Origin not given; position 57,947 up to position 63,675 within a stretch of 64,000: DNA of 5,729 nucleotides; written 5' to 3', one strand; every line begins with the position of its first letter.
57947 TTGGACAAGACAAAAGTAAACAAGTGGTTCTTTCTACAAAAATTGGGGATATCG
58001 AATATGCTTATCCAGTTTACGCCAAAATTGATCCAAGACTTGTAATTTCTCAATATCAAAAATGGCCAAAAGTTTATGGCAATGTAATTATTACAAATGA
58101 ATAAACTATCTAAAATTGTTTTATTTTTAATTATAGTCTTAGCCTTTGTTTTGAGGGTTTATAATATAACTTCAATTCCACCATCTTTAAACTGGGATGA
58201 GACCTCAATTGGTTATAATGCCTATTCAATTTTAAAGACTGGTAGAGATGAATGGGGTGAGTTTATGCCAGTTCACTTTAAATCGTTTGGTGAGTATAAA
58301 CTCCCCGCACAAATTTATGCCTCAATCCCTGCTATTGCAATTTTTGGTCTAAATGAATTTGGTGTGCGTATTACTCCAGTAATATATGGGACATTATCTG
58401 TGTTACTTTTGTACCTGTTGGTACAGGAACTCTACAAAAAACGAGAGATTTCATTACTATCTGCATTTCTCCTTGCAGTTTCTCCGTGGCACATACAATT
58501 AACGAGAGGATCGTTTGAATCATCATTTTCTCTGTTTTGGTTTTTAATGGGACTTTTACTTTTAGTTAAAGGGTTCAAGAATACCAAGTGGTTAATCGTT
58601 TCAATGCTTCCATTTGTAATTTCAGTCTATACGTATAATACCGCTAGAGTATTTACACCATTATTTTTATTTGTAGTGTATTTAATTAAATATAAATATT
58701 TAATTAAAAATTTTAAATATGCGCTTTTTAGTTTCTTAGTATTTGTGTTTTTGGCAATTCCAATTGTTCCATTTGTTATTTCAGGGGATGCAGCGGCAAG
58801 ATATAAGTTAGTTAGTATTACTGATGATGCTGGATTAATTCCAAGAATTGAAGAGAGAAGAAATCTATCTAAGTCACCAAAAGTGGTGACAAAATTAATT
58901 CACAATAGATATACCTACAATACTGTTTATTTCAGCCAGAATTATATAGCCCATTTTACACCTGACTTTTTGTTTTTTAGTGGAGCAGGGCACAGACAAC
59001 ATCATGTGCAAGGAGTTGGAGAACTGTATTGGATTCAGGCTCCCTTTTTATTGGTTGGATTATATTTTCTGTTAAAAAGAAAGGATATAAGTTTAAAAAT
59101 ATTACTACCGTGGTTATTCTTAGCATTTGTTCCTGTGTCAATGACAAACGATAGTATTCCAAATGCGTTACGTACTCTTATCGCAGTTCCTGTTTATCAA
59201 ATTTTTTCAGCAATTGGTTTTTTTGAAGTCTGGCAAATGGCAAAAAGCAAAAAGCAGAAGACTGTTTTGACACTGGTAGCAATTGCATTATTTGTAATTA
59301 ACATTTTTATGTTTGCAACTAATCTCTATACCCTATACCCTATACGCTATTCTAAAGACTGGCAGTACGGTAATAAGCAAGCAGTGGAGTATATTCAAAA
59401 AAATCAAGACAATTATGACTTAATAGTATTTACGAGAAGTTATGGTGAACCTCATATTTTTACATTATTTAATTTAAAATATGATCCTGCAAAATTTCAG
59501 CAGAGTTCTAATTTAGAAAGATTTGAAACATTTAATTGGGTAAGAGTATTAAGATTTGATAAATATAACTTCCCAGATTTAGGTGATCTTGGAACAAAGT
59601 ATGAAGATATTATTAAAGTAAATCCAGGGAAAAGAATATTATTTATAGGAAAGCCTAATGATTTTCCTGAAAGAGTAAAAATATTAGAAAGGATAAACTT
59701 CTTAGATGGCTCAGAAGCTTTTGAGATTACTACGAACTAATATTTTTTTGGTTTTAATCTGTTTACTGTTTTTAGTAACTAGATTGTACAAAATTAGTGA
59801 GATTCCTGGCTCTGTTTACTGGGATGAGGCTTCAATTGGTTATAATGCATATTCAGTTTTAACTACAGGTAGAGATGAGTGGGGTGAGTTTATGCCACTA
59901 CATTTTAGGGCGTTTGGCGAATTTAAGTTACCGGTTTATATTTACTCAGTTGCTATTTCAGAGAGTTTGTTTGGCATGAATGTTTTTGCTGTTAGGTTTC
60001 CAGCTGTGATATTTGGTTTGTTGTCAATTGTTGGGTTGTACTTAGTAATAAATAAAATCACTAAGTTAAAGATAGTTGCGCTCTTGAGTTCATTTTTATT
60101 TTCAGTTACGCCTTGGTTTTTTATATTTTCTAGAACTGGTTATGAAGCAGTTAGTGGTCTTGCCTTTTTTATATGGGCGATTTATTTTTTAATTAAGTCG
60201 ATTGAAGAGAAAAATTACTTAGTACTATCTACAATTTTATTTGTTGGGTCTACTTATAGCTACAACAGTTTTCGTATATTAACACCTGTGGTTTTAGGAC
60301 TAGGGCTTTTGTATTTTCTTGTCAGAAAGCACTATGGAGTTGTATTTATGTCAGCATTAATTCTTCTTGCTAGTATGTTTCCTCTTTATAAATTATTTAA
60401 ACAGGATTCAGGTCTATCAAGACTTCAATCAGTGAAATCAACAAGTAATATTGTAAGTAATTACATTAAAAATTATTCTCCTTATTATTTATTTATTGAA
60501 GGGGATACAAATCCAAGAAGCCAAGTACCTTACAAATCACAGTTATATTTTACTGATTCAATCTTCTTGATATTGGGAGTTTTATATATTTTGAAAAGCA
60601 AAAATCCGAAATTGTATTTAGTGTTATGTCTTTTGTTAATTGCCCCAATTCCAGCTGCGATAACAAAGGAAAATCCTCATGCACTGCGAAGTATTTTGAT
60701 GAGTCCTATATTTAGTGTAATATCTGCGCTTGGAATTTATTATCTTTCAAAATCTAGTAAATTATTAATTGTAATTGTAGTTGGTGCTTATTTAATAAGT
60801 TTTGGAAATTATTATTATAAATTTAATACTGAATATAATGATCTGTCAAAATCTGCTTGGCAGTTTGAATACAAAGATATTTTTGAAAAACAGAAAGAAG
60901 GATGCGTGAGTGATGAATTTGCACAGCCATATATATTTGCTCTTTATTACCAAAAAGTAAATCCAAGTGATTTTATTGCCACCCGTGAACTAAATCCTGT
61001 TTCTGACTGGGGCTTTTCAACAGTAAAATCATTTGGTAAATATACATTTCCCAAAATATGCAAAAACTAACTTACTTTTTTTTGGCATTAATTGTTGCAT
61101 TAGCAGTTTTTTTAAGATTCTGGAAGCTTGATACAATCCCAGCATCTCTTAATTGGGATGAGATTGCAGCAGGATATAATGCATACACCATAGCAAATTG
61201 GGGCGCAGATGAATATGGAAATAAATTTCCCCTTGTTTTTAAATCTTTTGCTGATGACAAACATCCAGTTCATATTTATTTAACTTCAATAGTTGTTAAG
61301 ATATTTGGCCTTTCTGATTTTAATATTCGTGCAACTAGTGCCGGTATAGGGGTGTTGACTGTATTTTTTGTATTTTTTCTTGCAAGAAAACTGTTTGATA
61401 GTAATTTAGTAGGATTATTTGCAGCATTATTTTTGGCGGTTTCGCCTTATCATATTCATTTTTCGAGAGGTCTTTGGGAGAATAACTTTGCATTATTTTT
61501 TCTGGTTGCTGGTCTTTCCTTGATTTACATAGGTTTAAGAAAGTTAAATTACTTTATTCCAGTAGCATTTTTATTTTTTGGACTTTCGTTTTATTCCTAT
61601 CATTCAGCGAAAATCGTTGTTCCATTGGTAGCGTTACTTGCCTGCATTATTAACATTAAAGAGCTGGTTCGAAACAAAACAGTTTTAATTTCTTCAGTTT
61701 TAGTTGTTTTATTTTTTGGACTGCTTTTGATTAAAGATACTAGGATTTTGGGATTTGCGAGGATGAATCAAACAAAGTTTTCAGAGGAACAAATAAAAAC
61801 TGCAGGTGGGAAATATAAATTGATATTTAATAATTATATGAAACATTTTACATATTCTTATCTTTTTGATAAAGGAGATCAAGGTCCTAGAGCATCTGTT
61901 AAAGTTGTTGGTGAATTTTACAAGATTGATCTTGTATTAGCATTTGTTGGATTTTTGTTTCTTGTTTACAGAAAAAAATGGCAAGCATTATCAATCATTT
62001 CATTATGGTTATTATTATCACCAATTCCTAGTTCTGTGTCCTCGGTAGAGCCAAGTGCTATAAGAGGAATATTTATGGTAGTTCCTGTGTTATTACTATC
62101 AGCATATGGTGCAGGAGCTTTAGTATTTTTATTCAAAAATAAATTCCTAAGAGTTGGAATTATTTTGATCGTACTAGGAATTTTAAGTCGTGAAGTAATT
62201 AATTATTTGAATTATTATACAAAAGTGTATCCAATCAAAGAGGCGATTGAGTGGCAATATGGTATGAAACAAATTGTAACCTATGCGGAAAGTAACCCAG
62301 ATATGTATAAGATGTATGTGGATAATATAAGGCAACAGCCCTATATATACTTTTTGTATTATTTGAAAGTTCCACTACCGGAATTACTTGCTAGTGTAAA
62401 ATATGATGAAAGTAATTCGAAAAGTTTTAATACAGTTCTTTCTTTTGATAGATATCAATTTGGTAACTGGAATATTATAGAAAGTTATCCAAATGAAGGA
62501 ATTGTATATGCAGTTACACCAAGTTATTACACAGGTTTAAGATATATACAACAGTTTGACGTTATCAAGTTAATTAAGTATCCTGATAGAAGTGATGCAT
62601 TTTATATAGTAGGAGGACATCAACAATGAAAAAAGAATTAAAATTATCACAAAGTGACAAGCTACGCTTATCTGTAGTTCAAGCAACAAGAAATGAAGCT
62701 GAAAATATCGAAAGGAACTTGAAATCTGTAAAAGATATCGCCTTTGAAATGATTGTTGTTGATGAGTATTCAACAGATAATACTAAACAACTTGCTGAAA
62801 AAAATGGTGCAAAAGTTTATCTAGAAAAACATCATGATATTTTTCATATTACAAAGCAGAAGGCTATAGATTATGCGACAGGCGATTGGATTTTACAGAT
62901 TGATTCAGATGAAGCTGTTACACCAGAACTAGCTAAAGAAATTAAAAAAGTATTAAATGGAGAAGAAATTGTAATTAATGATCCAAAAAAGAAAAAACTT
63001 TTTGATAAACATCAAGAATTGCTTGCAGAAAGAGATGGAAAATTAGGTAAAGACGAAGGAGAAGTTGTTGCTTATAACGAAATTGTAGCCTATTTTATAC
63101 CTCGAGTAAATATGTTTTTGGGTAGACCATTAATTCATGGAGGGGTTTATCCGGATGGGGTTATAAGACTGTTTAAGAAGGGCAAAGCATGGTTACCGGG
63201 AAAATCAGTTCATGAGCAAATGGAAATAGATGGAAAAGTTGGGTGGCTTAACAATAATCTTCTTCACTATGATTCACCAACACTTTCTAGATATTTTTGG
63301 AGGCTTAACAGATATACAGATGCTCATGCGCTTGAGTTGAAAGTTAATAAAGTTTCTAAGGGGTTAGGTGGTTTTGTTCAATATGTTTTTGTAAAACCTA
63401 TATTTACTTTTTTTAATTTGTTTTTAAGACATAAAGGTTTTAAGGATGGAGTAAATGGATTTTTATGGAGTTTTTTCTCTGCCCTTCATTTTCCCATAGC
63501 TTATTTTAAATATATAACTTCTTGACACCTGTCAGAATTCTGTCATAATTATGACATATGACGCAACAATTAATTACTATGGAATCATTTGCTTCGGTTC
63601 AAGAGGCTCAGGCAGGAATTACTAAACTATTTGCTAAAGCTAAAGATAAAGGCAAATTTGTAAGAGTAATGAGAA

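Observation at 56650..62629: Four head-to-tail tandem paralogs of an ArnT/PMT-like enzyme with a conserved W/Y-DE loop motif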

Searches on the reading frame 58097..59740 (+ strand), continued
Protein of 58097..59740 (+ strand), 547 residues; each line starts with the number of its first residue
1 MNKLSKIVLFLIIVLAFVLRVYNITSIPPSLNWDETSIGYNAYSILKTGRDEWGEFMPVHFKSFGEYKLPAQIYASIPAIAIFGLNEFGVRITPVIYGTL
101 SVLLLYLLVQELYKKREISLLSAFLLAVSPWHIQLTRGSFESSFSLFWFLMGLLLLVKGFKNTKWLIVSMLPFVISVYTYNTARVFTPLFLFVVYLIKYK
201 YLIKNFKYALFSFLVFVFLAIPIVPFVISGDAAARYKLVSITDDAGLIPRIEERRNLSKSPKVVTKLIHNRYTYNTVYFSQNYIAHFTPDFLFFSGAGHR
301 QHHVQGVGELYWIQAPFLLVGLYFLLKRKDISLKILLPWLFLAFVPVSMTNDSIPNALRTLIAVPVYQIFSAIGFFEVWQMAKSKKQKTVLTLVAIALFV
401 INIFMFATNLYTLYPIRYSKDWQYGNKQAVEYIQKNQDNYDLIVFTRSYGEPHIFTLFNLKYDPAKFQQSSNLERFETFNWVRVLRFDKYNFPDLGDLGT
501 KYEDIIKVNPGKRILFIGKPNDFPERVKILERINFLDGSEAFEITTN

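Call 73: search_protein_representatives(protein=window:58097-59740:+)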
Query: 547 residues. Proteins with E-value up to 0.001 (for the whole library): 12484; up to 1e-10: 7398; up to 1e-30: 3149. The best 150 are listed.
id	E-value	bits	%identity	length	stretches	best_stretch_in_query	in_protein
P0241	6.0e-236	801.1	66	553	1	2-547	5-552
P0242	7.7e-146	503.7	58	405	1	148-545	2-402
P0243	1.6e-135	469.7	44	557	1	9-544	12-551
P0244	8.4e-120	417.8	53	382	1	1-375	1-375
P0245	3.3e-117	409.2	43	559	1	2-544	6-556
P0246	1.6e-112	393.8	38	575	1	12-544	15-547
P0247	8.0e-111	388.1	42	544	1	5-545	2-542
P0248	2.4e-109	383.3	39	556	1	7-495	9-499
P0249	2.9e-105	369.8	39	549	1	8-521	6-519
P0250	8.5e-104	364.9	40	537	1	4-545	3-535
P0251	1.3e-103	364.3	39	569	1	6-544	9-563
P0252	2.8e-103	363.3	39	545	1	8-545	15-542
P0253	4.6e-103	362.5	38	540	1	5-545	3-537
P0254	6.5e-102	358.7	38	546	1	2-542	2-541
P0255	1.2e-100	354.6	40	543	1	5-544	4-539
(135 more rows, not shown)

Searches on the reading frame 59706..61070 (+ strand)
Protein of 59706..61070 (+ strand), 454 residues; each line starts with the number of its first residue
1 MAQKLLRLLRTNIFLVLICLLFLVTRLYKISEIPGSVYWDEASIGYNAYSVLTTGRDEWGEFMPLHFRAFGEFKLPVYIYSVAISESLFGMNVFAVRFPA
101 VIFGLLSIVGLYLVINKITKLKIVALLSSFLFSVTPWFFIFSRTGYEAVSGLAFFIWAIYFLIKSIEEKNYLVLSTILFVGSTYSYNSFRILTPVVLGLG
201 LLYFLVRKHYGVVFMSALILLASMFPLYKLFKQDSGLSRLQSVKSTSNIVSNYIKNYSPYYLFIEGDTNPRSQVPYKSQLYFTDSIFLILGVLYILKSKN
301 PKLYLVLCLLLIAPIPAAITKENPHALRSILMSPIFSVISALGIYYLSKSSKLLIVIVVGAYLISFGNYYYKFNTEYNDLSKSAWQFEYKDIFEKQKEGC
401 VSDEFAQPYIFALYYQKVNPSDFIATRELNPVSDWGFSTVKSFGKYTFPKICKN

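Call 4: search_protein_families(library=pfam, proteins=[window:59706-61070:+], max_evalue=0.01)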
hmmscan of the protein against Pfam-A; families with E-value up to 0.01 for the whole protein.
window:59706-61070:+ (454 aa): 2 families
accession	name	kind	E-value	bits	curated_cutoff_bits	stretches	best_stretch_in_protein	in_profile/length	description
PF13231.12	PMT_2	-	1.6e-10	41.8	26.1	1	76-224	4-148/160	Dolichyl-phosphate-mannose-protein mannosyltransferase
PF02366.24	PMT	-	6.4e-05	23.1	22.7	1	17-209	2-204/245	Dolichyl-phosphate-mannose-protein mannosyltransferase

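Call 25: search_protein_families(library=ncbifam, proteins=[window:59706-61070:+], max_evalue=0.01)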
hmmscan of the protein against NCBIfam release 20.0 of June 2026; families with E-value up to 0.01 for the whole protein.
window:59706-61070:+ (454 aa): 1 family
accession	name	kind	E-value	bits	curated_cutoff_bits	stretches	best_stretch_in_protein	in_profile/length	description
NF009784.2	PRK13279.1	equivalog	0.00013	20.7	567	1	63-152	49-137/539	lipid IV(A) 4-amino-4-deoxy-L-arabinosyltransferase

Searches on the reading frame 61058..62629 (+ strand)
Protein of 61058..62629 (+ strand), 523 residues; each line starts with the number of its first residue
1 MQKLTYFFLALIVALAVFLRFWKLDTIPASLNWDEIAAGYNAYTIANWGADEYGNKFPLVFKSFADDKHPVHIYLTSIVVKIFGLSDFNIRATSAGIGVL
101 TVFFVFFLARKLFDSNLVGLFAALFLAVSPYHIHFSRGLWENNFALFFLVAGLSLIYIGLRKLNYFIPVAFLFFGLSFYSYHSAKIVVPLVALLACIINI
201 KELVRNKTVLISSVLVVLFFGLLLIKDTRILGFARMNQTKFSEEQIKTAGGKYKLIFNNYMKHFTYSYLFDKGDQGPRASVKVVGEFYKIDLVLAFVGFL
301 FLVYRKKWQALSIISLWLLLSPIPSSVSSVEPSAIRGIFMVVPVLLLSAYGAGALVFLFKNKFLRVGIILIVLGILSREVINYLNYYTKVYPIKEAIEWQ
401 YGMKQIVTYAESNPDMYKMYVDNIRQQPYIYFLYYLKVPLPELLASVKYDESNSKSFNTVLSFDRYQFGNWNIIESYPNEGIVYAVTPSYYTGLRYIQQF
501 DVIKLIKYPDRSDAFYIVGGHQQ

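Call 4: search_protein_families(library=pfam, proteins=[window:61058-62629:+], max_evalue=0.01)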
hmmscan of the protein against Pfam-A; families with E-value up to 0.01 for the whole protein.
window:61058-62629:+ (523 aa): 2 families
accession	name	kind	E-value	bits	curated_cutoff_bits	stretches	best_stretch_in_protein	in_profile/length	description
PF13231.12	PMT_2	-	3.4e-14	53.8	26.1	1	67-220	1-154/160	Dolichyl-phosphate-mannose-protein mannosyltransferase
PF02366.24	PMT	-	7.5e-06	26.1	22.7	1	12-225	3-228/245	Dolichyl-phosphate-mannose-protein mannosyltransferase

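Call 25: search_protein_families(library=ncbifam, proteins=[window:61058-62629:+], max_evalue=0.01)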
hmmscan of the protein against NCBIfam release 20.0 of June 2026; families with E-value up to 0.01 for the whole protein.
window:61058-62629:+ (523 aa): 1 family
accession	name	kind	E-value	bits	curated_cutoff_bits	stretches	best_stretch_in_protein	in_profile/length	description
TIGR03663.1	TIGR03663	subfamily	6.3e-08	32.1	126.25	1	9-392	4-379/435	flippase activity-associated protein Agl23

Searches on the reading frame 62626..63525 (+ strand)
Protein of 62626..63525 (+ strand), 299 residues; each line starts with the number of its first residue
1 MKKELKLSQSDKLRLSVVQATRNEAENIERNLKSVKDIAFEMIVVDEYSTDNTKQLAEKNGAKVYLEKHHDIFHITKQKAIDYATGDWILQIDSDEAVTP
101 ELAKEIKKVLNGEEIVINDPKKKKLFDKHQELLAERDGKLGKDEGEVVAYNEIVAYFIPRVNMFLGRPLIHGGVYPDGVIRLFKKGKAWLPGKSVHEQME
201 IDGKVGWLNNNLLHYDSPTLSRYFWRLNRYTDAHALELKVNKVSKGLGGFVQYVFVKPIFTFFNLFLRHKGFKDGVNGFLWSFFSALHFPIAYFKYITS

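Call 4: search_protein_families(library=pfam, proteins=[window:62626-63525:+], max_evalue=0.01)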
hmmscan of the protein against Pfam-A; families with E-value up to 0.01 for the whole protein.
window:62626-63525:+ (299 aa): 3 families
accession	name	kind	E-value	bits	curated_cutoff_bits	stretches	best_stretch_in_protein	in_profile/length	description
PF00535.33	Glycos_transf_2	-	9.3e-17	61.9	23.3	1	16-116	1-111/168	Glycosyl transferase family 2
PF13704.12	Glyco_tranf_2_4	-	7e-05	23.7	27.5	1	22-99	1-85/98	Glycosyl transferase family 2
PF10111.15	Glyco_tranf_2_2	-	0.00029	20.9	27.3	1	27-112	12-108/276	Glycosyltransferase like family 2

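Call 25: search_protein_families(library=ncbifam, proteins=[window:62626-63525:+], max_evalue=0.01)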
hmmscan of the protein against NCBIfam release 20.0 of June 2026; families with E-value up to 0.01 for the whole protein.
window:62626-63525:+ (299 aa): 16 families
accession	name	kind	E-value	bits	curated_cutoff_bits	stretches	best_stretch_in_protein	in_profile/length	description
TIGR04195.1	S_glycosyl_SunS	equivalog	1.3e-12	47.3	350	1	20-109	64-154/421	SunS family peptide S-glycosyltransferase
TIGR04283.1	glyco_like_mftF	equivalog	1.3e-08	34.7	182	1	15-113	1-100/221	TIGR04283 family arsenosugar biosynthesis glycosyltransferase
TIGR04182.1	glyco_TIGR04182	equivalog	2.3e-08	33.8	325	1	16-114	3-103/293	S-layer glycoprotein N-glycosyltransferase AglJ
NF010496.0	PRK13915.1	equivalog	8.8e-08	31.6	262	1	11-95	29-126/307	glucosyl-3-phosphoglycerate synthase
NF041875.1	EPS_EpsD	equivalog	1.1e-06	28.3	370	1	15-105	1-99/325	exopolysaccharide biosynthesis glycosyltransferase EpsD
NF007482.0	PRK10073.1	equivalog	2.2e-06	26.9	423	1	10-127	3-127/334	glycosyltransferase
NF047683.1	TeichurnBiosyTuaG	equivalog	2.3e-06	27.4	400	1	13-106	6-108/252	teichuronic acid biosynthesis protein TuaG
TIGR04009.1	wcaE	equivalog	3.2e-05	23.3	369.2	1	30-110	24-107/248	colanic acid biosynthesis glycosyltransferase WcaE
NF050050.1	ProtGlycPglI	equivalog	5.6e-05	22.6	500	1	14-147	3-142/306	GalNAc(5)-diNAcBac-PP-undecaprenol beta-1,3-glucosyltransferase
NF041391.1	DPhHxTase_Halo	equivalog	0.0001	21.4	375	1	21-119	3-103/213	dolichyl-phosphate hexose transferase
NF047588.1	GlcsyltransPgfSStrep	equivalog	0.00026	20.3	500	1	25-133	20-133/308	glycosyltransferase PgfS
NF038302.1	EPS_HpsE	equivalog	0.00034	19.7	300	1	33-101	27-102/307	hormogonium polysaccharide biosynthesis glycosyltransferase HpsE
TIGR03469.1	HpnB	hypoth_equivalog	0.0024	16.9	379.25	1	16-68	47-103/386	hopene-associated glycosyltransferase HpnB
NF045692.1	OglycostaseCruG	equivalog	0.0062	15.5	600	0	14-60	42-91/386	2'-O-glycosyltransferase CruG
TIGR03937.1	PgaC_IcaA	equivalog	0.0071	15.3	422.3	1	6-100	38-140/407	poly-beta-1,6-N-acetyl-D-glucosamine synthase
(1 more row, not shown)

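Call 51: search_solved_structures(query=window:62626-63525:+, max_evalue=0.01)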
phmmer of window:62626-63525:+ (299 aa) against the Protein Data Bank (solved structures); distinct sequences matched with E-value up to 0.01: 7.
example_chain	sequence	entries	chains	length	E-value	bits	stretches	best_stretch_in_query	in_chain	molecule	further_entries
22ao_A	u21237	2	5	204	1e-10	44.6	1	17-108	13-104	GmaR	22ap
7msp_A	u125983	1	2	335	3.3e-10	43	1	20-111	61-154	SPbeta prophage-derived glycosyltransferase SunS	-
7msn_A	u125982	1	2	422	3.7e-10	42.8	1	20-111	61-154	SPbeta prophage-derived glycosyltransferase SunS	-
7msk_A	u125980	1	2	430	7.6e-05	25.3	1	21-100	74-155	Glyco_trans_2-like domain-containing protein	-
5mlz_A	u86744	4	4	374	0.0012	21.4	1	12-119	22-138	Dolichol monophosphate mannose synthase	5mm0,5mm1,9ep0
5tze_C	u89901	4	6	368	0.0022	20.5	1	16-107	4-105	Glycosyl transferase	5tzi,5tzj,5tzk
5tz8_A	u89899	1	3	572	0.0046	19.5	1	16-107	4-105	Glycosyl transferase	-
